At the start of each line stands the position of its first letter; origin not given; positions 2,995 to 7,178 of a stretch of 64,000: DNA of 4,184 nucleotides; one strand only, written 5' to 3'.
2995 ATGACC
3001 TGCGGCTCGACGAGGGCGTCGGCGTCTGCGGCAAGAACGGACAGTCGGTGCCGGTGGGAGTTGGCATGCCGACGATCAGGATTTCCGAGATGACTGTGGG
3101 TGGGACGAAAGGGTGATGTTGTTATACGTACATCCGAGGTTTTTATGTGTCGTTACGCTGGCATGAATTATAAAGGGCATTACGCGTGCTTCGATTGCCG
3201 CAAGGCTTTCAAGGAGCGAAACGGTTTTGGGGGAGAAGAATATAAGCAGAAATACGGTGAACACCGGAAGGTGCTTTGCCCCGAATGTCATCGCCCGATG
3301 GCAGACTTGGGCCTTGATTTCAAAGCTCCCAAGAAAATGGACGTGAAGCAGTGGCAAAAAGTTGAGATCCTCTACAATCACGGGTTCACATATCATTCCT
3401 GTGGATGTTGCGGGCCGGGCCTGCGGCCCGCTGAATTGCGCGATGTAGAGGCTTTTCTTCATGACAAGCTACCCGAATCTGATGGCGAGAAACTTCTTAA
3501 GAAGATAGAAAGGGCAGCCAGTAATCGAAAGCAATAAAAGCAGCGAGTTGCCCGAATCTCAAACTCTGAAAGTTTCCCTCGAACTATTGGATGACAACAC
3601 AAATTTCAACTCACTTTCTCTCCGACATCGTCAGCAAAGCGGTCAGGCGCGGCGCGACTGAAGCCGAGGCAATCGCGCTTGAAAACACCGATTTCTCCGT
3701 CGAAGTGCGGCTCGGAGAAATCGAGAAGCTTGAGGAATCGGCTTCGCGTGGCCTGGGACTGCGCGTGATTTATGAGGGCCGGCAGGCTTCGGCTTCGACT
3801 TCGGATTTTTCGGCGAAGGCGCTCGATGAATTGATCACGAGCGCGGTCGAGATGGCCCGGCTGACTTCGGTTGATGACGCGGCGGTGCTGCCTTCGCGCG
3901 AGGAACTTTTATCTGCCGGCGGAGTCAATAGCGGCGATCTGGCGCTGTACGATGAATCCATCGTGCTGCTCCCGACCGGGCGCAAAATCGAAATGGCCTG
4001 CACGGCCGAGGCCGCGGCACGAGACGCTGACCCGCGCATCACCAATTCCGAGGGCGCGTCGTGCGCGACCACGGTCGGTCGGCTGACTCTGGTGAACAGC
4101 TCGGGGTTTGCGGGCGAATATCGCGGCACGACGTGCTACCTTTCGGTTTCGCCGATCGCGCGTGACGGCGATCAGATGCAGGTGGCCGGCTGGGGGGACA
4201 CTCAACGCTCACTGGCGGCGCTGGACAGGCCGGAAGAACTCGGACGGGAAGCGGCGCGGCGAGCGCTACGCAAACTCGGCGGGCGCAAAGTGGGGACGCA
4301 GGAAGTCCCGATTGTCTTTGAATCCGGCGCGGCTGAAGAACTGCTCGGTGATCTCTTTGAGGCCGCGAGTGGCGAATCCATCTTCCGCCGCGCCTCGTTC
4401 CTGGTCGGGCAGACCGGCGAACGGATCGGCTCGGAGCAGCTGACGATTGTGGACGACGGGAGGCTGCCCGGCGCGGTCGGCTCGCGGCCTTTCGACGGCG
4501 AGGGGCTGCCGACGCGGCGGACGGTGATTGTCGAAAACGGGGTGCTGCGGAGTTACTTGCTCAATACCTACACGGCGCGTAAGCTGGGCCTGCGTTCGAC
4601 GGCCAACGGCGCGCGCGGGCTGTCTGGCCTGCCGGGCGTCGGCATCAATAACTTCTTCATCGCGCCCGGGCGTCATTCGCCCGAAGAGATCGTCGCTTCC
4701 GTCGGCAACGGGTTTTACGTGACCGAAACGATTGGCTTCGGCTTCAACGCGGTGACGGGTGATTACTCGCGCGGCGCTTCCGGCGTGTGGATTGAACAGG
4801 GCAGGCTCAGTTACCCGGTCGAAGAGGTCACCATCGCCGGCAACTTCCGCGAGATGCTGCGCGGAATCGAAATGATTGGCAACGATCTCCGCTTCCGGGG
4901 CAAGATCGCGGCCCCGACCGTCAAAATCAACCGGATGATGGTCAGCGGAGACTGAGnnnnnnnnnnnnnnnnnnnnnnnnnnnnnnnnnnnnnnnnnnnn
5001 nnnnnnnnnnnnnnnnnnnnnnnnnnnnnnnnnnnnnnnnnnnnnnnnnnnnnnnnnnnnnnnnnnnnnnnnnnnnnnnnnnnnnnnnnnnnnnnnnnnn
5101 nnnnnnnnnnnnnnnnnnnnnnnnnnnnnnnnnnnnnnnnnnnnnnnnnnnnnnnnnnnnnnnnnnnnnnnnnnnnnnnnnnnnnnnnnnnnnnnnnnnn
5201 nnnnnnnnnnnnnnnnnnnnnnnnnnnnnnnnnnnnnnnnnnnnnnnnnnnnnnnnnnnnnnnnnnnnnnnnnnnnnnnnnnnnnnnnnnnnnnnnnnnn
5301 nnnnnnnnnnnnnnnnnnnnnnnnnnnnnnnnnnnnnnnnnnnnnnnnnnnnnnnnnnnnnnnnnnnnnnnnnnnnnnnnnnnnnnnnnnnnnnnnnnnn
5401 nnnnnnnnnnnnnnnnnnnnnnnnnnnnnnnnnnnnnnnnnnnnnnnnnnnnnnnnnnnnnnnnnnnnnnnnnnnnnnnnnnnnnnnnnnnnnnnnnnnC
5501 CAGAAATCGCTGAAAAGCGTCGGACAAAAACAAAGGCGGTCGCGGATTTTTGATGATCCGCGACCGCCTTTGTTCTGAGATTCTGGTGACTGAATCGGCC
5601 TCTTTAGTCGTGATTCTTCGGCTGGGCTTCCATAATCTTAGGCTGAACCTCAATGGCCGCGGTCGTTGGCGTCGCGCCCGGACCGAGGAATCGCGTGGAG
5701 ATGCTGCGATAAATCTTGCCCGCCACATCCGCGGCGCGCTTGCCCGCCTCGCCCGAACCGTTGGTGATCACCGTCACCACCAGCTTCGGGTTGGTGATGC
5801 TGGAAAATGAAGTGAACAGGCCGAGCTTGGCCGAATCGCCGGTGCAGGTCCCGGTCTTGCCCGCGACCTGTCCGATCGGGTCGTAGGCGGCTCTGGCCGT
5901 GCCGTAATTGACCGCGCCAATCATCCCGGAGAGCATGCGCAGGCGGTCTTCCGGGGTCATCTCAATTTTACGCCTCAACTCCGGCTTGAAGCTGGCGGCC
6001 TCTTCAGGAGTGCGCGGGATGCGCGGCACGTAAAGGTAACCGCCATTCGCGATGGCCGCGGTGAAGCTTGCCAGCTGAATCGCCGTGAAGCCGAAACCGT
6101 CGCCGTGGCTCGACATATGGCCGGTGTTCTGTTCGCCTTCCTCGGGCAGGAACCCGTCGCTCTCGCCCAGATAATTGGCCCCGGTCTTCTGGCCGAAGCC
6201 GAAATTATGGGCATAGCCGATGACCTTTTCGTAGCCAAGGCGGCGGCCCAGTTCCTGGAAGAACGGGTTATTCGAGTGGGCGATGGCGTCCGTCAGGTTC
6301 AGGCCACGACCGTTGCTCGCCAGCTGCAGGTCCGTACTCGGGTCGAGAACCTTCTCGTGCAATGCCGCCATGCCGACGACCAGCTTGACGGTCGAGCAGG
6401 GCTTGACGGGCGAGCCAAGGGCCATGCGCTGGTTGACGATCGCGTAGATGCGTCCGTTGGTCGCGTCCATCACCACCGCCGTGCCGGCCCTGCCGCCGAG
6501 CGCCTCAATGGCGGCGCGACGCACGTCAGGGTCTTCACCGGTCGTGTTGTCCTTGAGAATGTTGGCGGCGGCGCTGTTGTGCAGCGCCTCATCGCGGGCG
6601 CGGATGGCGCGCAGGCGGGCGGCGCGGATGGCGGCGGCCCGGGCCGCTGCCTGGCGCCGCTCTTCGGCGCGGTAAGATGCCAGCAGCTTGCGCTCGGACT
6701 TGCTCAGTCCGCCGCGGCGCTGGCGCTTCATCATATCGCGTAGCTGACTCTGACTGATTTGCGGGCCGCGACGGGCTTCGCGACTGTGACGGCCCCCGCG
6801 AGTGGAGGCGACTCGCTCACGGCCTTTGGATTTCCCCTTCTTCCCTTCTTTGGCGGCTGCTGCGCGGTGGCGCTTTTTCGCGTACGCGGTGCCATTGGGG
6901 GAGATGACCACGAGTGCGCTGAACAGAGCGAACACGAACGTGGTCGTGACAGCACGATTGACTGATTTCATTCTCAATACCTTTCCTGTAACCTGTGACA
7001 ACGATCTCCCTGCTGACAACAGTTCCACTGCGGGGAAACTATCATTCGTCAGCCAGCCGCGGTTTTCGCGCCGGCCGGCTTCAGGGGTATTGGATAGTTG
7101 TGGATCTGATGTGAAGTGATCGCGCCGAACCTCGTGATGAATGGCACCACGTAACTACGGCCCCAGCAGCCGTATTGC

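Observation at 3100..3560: Low-GC Cys-rich zinc-ribbon ORF inserted exactly between tldD and pmbA (tldE)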

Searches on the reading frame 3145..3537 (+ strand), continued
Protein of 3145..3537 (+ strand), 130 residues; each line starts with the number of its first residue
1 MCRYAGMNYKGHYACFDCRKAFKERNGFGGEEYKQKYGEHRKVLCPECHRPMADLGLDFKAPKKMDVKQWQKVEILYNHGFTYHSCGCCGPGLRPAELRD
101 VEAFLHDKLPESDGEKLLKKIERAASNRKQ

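Call 51: search_protein_families(library=ncbifam, proteins=[L094:4989-5318:+, L095:4001-4558:+, L096:4001-4357:+], max_evalue=1)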
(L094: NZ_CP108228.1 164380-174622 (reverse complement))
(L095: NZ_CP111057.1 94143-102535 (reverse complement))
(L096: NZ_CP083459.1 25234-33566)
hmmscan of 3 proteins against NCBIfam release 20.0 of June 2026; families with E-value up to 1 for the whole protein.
L094:4989-5318:+ (109 aa): 1 family
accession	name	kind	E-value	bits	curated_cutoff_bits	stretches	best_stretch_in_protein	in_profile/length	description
NF001385.0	PRK00279.2-3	equivalog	0.12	11.9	315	1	6-38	129-158/213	adenylate kinase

L095:4001-4558:+ (185 aa): 2 families
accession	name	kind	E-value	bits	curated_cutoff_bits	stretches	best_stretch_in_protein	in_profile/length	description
NF033497.1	rubre_like_arch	subfamily_domain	0.0084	15.8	32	1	38-57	12-31/34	rubrerythrin-like domain-containing protein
NF048018.1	IS256_N_4Cys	domain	0.92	10.2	27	0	2-22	11-31/31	transposase-like zinc-binding domain-containing protein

L096:4001-4357:+ (118 aa): 8 families
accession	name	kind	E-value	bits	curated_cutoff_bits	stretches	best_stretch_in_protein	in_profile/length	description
TIGR02605.1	CxxC_CxxC_SSSS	subfamily_domain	0.00044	20.3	31.3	1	13-41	6-34/52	FmdB family zinc ribbon protein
NF041259.1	mono_DmmA_fam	domain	0.073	13.4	60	1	13-48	52-85/101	dimethylamine monooxygenase subunit DmmA family protein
NF041070.1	carrier_LysW_Arch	domain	0.13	12.3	75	1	14-46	4-36/57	alpha-aminoadipate/glutamate carrier protein LysW/ArgW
NF001688.0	PRK00448.1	equivalog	0.14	9.6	873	1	8-49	912-957/1445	PolC-type DNA polymerase III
NF041912.1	HVO_0758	equivalog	0.15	12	70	1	14-41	22-50/55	HVO_0758 family zinc finger protein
NF009146.0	PRK12496.1-3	equivalog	0.15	11.7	268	1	10-46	120-151/162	hypothetical protein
TIGR00143.1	hypF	equivalog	0.23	9.6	466.1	1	10-48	146-185/741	carbamoyltransferase HypF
NF033497.1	rubre_like_arch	subfamily_domain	0.29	10.9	32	0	13-43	1-26/34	rubrerythrin-like domain-containing protein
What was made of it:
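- On FmdB / CxxC_CxxC_SSSS (TIGR02605, PF09723): A Deinococcus homologue scores 20.3 bits against a cutoff of 31.3 (call 51).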

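Call 52: search_protein_families(library=pfam, proteins=[L094:4989-5318:+, L095:4001-4558:+, L096:4001-4357:+, L096:4368-4847:+, L004:6368-7063:+, L091:4600-4989:+], max_evalue=0.1)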
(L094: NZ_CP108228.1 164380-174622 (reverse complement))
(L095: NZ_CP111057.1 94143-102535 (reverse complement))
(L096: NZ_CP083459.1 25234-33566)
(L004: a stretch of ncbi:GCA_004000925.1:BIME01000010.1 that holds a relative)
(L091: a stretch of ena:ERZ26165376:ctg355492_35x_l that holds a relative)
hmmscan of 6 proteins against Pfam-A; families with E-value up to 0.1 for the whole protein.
L094:4989-5318:+ (109 aa): 2 families
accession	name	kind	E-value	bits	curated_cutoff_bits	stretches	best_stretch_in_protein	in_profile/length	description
PF18551.6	TackOD1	-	0.027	14.5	32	1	6-48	103-146/188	Thaumarchaeal output domain 1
PF18912.6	DZR_2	-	0.031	14.5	27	1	5-39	19-49/56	Double zinc ribbon domain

L095:4001-4558:+ (185 aa): 3 families
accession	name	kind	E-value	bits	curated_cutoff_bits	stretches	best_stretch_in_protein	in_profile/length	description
PF23455.1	DUF7129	-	0.015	15.5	30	0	36-56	20-41/45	Domain of unknown function (DUF7129)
PF21349.2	RUBY_RBDX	-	0.061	13.2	26.5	0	37-49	11-23/30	Rubrerythrin, rubredoxin-like domain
PF10122.14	Zn_ribbon_Com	-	0.091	12.7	22.9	0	38-61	20-45/52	Mu-like prophage protein Com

L096:4001-4357:+ (118 aa): 8 families
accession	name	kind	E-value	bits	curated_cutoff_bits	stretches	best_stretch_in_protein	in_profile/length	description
PF09723.15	Zn_ribbon_8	-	0.0017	18.8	34.4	1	13-41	6-34/41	Zinc ribbon domain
PF18551.6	TackOD1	-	0.014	15.4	32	1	10-55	102-146/188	Thaumarchaeal output domain 1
PF17283.8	Zn_ribbon_SprT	-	0.016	15.7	28.1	1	12-40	4-31/38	SprT-like zinc ribbon domain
PF14369.11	Zn_ribbon_19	-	0.023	15.3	30.8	1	12-40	2-28/35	zinc-ribbon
PF07191.17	Zn_ribbon_6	-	0.035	14.5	25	1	2-44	6-40/67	Double zinc ribbon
PF23451.1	Zn_ribbon_PaaD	-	0.036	14.2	27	0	33-50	14-31/53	PaaD zinc beta ribbon domain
PF02207.25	zf-UBR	-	0.05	14.1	25.2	1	1-51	1-42/69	Putative zinc finger in N-recognin (UBR box)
PF01155.25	HypA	-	0.068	13.6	28.9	1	10-43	68-96/112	Hydrogenase/urease nickel incorporation, metallochaperone, hypA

L096:4368-4847:+ (159 aa): 7 families
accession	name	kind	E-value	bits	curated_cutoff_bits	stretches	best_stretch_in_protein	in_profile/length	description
PF13671.12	AAA_33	-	4.7e-16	59.8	27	1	10-130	1-142/143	AAA domain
PF08433.16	KTI12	-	0.00064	19.7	22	1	10-138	3-147/271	Chromatin associated protein KTI12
PF00004.35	AAA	-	0.033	15.1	21.2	1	11-45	1-35/131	ATPase family associated with various cellular activities (AAA)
PF06414.18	Zeta_toxin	-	0.035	14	22.3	0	10-27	18-35/199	Zeta toxin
PF19975.5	DO-GTPase1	-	0.046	13.4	27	1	12-47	1-35/271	Double-GTPase 1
PF13401.12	AAA_22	-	0.049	14.4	27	1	10-44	7-44/130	AAA domain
PF13191.12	AAA_16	-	0.057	14.4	32.6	1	4-61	21-85/167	AAA ATPase domain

L004:6368-7063:+ (231 aa): 4 families
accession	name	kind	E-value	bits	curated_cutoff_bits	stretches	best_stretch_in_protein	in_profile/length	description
PF13302.13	Acetyltransf_3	-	4.6e-05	24.6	25.4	1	164-218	81-137/138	Acetyltransferase (GNAT) domain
PF12746.13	GNAT_acetyltran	-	5e-05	23.5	26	1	146-218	164-234/243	GNAT acetyltransferase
PF08445.16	FR47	-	0.003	17.9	22.1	1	150-218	12-77/86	FR47-like protein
PF00583.31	Acetyltransf_1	-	0.0054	17.4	20.7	1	136-217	31-115/116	Acetyltransferase (GNAT) family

L091:4600-4989:+ (129 aa): 4 families
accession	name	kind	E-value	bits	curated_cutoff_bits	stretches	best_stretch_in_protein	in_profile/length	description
PF15731.11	MqsA_antitoxin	-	9.7e-06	26.2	30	1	47-103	1-57/131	Antitoxin component of bacterial toxin-antitoxin system, MqsA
PF24292.1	DUF7479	-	0.0052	17.3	27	1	79-98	29-48/60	Domain of unknown function (DUF7479)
PF14122.12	YokU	-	0.015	15.7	27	1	49-99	2-54/87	YokU-like protein, putative antitoxin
PF04032.22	Rpr2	-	0.052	14.3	29.3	0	67-97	32-62/90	RNAse P Rpr2/Rpp21/SNM1 subunit domain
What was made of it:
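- Closest known: Generic Cys4 zinc-ribbon proteins. Same: A Deinococcus homologue hits FmdB at E 4e-4, below the cutoff (calls 51, 52).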

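Call 62: find_homologous_proteins(query=A4, max_evalue=0.001)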
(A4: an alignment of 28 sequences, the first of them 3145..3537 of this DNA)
Query A4 (28 sequences) (130 aa, profile of the alignment): 1130 proteins with E <= 0.001 among 2492 candidates; the best 120 are listed.
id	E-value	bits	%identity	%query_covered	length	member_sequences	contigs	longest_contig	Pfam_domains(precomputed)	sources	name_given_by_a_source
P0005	1.3e-50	189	60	99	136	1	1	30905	-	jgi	jgi:hypothetical protein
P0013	4.8e-50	187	58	93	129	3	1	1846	-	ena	-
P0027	6.1e-50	187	54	97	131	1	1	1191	-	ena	-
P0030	6.3e-50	187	55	91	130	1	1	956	-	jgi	-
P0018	1.6e-49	185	55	93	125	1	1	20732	-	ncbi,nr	ncbi:MAG: hypothetical protein HY781_03195 [Chloroflexi bacterium]|nr:hypothetical protein [Chlorofl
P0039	1.7e-49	185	52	98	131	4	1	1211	-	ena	-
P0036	1.9e-49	185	55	93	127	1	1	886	-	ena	-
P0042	3.8e-49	184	53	100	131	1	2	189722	-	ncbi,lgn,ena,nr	ncbi:MAG: hypothetical protein H6722_21285 [Sandaracinus sp.]|nr:hypothetical protein [Sandaracinus 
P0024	4.0e-49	184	58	95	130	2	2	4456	-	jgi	-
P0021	5.0e-49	184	55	98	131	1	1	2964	-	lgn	-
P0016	7.8e-49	183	59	93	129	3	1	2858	-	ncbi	-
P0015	9.7e-49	183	59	93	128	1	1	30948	-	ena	-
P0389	1.0e-48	183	50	97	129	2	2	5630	-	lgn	-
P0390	1.1e-48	183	57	93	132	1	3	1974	-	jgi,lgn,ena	-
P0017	1.2e-48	183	58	94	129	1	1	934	-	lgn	-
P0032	2.4e-48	182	59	91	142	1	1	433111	-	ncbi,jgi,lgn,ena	jgi:hypothetical protein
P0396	7.5e-47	177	53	95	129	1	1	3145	-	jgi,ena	jgi:DNA-directed RNA polymerase subunit RPC12/RpoP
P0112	3.0e-44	168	43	98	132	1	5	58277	-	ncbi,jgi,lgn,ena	ncbi:MAG: hypothetical protein ACKVH8_21050 [Pirellulales bacterium]|jgi:hypothetical protein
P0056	4.5e-43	164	58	83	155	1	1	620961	-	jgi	jgi:hypothetical protein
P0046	1.7e-42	163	58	88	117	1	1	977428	-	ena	-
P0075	6.9e-42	161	53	93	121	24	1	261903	-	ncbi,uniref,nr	ncbi:hypothetical protein [Paenibacillus illinoisensis]|uniref:hypothetical protein n=1 Tax=Paenibac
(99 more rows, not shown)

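Call 69: fold_search(model_id=the predicted structure, library=viral)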
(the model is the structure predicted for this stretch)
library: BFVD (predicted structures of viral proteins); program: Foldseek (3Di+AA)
matches with E <= 10: 102; with E <= 0.001: 2
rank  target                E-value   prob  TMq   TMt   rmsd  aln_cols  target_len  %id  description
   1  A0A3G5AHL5            1.6e-04  1.00  0.41  0.34   5.3        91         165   28  Uncharacterized protein [Satyrvirus sp.]
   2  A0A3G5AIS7            1.7e-04  1.00  0.48  0.34  11.0       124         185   21  Uncharacterized protein [Sylvanvirus sp.]
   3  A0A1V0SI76            1.5e-03  1.00  0.46  0.29   5.7       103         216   23  Uncharacterized protein [Klosneuvirus KNV1]
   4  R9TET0                2.4e-02  0.99  0.40  0.53  12.2       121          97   14  Uncharacterized protein [Vibrio phage nt-1]
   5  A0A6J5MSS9            1.6e-01  0.92  0.25  0.55   5.9        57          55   12  CxxC_CxxC_SSSS, putative regulatory protein, FmdB family [uncultured Caudovirales phage]
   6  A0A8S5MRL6            2.1e-01  0.96  0.21  0.15   3.9        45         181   20  RimK-related lysine biosynthesis protein, Probable-dependent amine/thiol ligase family Amino-group [Siphoviridae sp. ctqED62]
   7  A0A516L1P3            2.9e-01  0.33  0.24  0.44  13.6        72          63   22  (no name in the UniProt tables at hand)
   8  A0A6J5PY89            4.5e-01  0.77  0.25  0.41   4.4        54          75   20  CxxC_CxxC_SSSS, putative regulatory protein, FmdB family [uncultured Caudovirales phage]
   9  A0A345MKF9            6.2e-01  0.08  0.21  0.22  18.2       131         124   14  (no name in the UniProt tables at hand)
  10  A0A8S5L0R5            6.7e-01  0.07  0.19  0.19  13.6       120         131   14  Uncharacterized protein [ssRNA phage SRR6049586_2]
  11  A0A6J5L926            7.1e-01  0.57  0.25  0.53   6.8        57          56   18  CxxC_CxxC_SSSS, putative regulatory protein, FmdB family [uncultured Caudovirales phage]
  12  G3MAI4                8.1e-01  0.35  0.22  0.34   3.7        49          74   20  Gp443 [Bacillus phage G]
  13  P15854                8.6e-01  0.28  0.23  0.48   4.9        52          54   21  Gene product 16.6 [Bacillus phage phi15]
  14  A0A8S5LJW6            8.6e-01  0.08  0.20  0.15  16.8       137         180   12  RNA polymerase I-like protein [Siphoviridae sp. ct3o911]
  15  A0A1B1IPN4            9.8e-01  0.44  0.26  0.50   4.1        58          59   22  (no name in the UniProt tables at hand)
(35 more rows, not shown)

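Call 80: find_related_loci(query=A4, collection=viral_contigs, flank=4000)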
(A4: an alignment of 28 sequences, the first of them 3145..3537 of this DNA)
Query A4 (130 aa) in viral_contigs; peptide patterns used: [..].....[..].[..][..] (x = any residue, [..] = any of these).
42 stretches matched a pattern; 6 encode a relative of the query (tblastn E <= 1e-3); 6 distinct loci.
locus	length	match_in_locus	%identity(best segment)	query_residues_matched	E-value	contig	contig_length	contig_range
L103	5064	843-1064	39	1-88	6e-21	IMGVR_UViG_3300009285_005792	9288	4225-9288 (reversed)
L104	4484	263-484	40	1-88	2e-19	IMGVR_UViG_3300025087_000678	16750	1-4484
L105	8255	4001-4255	38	5-104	2e-15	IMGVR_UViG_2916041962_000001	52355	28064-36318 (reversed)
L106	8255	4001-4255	38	5-104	2e-15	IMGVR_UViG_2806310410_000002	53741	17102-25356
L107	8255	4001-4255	38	5-104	2e-15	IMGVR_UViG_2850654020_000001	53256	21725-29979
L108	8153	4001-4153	34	10-77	7e-10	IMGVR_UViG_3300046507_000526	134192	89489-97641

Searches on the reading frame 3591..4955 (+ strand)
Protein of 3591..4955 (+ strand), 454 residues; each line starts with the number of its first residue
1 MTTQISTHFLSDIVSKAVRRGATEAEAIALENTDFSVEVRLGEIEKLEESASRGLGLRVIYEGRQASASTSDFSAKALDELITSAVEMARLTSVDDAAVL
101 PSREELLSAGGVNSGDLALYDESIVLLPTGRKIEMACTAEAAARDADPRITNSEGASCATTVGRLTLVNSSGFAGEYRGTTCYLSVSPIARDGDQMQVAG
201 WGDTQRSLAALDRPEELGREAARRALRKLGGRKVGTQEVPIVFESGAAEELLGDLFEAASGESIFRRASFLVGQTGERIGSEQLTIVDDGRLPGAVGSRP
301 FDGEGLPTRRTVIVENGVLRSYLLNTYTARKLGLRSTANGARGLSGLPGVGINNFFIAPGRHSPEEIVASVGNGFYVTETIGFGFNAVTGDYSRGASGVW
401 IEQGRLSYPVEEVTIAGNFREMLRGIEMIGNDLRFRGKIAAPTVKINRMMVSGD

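Call 4: search_protein_families(library=pfam, proteins=[window:3591-4955:+], max_evalue=1)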
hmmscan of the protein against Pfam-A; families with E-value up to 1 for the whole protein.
window:3591-4955:+ (454 aa): 4 families
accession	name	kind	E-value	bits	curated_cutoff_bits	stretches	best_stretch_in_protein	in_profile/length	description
PF19289.4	PmbA_TldD_3rd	-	6e-80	268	22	1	236-453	1-220/220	PmbA/TldA metallopeptidase C-terminal domain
PF19290.4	PmbA_TldD_2nd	-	4.3e-19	69.4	20.9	1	128-229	7-109/109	PmbA/TldA metallopeptidase central domain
PF01523.21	PmbA_TldD_1st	-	1.3e-14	54.5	20.9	1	25-89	1-65/65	PmbA/TldA metallopeptidase domain 1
PF25211.1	DUF7839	-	0.076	13.7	27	1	8-74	26-93/101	Domain of unknown function (DUF7839)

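Call 5: search_protein_families(library=ncbifam, proteins=[window:3591-4955:+], max_evalue=1)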
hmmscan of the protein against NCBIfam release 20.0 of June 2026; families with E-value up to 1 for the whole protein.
window:3591-4955:+ (454 aa): 3 families
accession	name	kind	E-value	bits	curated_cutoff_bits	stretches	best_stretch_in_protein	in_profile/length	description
NF008268.0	PRK11040.1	equivalog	6.4e-92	308.6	438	1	10-453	14-445/446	metalloprotease PmbA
NF008006.0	PRK10735.1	equivalog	2.1e-33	115.5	513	1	53-435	64-447/481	metalloprotease TldD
NF040952.1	Arch_mtprotase_TldD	equivalog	1.6e-26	93.1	635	1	12-434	2-413/443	zinc metalloprotease TldD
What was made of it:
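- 3591..4955 (+): pmbA (tldE), intact, 454 aa. NCBIfam PmbA scores 308 bits, below the 438 cutoff (calls 4, 5).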

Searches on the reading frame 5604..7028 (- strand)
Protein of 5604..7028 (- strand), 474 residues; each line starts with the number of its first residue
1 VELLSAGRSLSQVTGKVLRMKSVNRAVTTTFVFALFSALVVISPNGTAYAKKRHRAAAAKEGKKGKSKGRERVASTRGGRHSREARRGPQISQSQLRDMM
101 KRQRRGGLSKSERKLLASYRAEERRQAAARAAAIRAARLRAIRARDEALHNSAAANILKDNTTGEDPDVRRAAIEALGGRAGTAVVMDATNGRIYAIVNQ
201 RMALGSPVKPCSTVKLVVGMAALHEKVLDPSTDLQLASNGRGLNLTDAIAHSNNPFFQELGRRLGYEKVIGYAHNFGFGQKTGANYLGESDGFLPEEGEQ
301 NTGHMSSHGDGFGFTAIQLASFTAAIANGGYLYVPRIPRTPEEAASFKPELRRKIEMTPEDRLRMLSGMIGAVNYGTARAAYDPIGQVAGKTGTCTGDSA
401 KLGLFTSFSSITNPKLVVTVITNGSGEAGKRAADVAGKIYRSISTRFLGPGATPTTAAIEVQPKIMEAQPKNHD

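Call 82: search_protein_families(library=pfam, proteins=[window:5604-7028:-], max_evalue=0.001)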
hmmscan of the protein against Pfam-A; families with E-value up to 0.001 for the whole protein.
window:5604-7028:- (474 aa): 1 family
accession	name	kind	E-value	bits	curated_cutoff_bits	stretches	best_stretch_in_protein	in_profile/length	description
PF00905.27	Transpeptidase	-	2.8e-39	135.5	22.1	1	182-440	1-298/299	Penicillin binding protein transpeptidase domain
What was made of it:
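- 5604..7028 (-): Penicillin-binding transpeptidase, convergent (synteny marker). Pfam Transpeptidase, 135 bits (call 82).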
